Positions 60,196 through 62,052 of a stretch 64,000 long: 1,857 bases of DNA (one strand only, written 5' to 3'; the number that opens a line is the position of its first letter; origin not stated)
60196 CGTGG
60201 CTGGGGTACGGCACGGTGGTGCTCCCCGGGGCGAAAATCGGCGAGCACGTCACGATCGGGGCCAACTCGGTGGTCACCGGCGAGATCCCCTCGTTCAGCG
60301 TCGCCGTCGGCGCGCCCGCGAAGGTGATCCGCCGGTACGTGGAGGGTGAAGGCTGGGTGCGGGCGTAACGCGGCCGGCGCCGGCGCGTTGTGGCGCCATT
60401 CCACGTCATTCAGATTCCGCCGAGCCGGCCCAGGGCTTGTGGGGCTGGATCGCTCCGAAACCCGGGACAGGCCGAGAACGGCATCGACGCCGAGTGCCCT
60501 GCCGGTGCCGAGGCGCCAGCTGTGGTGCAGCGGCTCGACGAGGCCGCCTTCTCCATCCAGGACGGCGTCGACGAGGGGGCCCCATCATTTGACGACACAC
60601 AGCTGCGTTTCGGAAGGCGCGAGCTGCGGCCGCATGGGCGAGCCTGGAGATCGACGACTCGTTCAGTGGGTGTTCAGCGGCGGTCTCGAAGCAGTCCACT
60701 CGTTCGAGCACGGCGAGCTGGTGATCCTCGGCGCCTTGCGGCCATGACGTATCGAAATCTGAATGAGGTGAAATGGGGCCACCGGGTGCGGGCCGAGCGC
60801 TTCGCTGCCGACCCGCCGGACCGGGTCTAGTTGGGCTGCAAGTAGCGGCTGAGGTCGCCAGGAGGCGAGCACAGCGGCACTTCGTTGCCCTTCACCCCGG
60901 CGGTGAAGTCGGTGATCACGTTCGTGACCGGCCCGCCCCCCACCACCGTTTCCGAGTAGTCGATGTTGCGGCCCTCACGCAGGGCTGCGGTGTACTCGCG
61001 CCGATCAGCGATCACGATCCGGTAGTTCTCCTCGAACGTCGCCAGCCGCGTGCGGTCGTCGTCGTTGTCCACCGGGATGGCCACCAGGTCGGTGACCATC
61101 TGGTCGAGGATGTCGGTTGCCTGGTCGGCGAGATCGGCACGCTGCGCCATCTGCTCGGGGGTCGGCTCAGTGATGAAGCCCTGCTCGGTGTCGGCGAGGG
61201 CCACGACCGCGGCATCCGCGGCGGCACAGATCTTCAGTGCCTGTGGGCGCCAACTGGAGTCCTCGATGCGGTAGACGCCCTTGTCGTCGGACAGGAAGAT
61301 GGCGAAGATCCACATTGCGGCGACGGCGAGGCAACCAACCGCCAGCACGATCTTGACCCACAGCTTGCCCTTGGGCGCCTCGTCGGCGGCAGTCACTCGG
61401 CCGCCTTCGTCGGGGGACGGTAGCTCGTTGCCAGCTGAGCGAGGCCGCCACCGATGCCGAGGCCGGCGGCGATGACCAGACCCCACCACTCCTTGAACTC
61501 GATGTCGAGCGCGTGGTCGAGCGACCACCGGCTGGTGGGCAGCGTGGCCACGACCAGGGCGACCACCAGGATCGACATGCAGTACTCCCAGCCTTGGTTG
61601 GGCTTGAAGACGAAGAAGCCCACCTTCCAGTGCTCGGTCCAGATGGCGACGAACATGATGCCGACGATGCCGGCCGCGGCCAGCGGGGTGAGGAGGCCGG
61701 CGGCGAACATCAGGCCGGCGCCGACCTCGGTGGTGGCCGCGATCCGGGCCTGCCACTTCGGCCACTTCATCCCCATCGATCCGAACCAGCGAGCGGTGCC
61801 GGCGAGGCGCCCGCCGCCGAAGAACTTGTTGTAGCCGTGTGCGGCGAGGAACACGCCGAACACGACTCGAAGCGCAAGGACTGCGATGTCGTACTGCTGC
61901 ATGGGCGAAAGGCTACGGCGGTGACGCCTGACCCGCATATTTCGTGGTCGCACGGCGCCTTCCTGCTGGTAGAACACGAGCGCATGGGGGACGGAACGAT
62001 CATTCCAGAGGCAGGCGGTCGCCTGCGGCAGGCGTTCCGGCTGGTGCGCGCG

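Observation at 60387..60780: MITE-like element of about 390 bp with imperfect terminal inverted repeats of about 28 bp, between an acetyltransferase gene and the DoxX operon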

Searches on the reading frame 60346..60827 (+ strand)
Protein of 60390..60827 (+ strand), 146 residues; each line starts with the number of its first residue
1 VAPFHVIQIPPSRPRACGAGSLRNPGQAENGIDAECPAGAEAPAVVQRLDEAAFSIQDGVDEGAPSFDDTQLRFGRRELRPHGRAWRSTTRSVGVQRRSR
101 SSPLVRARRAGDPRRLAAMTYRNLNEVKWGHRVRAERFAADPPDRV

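Call 15: search_protein_families(library=pfam, max_evalue=0.1, proteins=[window:60390-60827:+, window:60346-60744:+])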
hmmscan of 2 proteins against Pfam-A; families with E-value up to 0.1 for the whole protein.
seq(146 aa): 0 families

seq(133 aa): 0 families

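Call 41: search_protein_representatives(protein=window:60390-60827:+)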
Query: 146 residues. Proteins with E-value up to 0.001 (for the whole library): 0; up to 1e-10: 0; up to 1e-30: 0. The best 0 are listed.

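Call 69: search_protein_families(library=ncbifam, max_evalue=10, proteins=[window:60390-60827:+, window:60346-60744:+])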
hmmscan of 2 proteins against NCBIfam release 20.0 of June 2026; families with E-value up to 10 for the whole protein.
window:60390-60827:+ (146 aa): 0 families

window:60346-60744:+ (133 aa): 0 families

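Call 70: search_protein_families(library=padloc, max_evalue=10, proteins=[window:60390-60827:+, window:60346-60744:+])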
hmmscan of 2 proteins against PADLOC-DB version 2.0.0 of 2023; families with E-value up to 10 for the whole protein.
window:60390-60827:+ (146 aa): 0 families

window:60346-60744:+ (133 aa): 0 families

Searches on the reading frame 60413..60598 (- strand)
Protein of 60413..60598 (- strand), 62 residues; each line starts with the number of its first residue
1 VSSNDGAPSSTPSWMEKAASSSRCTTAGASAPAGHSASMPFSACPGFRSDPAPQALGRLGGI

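Call 15: search_protein_families(library=pfam, max_evalue=0.1, proteins=[window:60413-60598:-])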
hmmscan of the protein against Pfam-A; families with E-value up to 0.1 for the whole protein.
seq(62 aa): 1 family
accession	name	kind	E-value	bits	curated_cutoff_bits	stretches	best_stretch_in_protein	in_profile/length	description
PF15777.11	Anti-TRAP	-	0.057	13.9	32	1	22-47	14-39/59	Tryptophan RNA-binding attenuator protein inhibitory protein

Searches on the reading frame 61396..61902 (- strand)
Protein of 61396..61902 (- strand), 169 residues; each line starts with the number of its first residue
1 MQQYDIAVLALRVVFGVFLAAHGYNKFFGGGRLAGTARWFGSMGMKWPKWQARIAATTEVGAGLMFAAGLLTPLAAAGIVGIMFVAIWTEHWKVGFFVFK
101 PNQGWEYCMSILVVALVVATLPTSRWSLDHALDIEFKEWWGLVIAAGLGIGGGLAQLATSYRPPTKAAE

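Call 13: find_encoding_contigs(protein=window:61396-61902:-, flank=6000, max_places=10)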
Protein seq(169 aa) (169 aa): no gene with exactly this product is on record in the collection.
